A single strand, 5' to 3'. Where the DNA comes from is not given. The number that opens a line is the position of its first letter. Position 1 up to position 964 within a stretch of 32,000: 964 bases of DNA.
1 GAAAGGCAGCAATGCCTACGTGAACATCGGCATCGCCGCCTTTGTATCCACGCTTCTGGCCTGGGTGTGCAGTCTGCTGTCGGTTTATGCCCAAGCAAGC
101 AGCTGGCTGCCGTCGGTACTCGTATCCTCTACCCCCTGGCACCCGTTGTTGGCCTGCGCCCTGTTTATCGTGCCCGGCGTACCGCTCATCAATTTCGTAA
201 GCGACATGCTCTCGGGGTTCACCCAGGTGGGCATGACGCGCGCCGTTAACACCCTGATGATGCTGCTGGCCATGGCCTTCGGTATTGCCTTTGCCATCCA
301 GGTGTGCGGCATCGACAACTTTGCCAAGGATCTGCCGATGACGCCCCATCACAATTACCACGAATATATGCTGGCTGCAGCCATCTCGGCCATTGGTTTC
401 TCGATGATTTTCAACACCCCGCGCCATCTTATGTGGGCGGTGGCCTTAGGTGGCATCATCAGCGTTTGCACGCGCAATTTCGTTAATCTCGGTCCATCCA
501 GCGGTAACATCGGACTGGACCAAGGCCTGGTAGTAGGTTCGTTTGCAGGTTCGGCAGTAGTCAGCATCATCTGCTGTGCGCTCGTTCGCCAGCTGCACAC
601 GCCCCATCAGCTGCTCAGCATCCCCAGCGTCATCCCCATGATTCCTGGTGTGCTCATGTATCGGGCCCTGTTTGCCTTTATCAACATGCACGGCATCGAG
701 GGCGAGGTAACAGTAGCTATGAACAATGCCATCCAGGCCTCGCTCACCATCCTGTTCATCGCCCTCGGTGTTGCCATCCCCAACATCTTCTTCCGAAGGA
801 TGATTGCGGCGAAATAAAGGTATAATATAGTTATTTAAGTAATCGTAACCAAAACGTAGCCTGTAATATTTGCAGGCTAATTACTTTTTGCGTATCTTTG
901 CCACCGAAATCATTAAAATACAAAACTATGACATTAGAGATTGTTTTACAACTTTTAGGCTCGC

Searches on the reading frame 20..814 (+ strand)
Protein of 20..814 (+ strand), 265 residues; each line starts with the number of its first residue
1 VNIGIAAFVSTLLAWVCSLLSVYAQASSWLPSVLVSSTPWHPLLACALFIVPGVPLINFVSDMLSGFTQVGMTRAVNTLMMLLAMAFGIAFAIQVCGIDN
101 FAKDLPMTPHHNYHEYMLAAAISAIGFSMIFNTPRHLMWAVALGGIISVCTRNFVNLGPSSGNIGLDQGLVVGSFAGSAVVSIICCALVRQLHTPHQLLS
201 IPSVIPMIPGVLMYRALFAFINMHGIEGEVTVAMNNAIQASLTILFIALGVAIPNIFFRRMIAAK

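Call 13: search_protein_families(library=pfam, proteins=[window:20-814:+], max_evalue=0.001)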
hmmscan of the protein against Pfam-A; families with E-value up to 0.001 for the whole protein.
window:20-814:+ (265 aa): 2 families
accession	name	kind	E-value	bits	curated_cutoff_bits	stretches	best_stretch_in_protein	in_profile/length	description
PF12821.13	ThrE_2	-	2e-22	80.2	27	1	117-256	2-128/129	Threonine/Serine exporter, ThrE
PF06738.18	ThrE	-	1.6e-16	60.9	26.3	2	5-95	163-240/241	Putative threonine/serine exporter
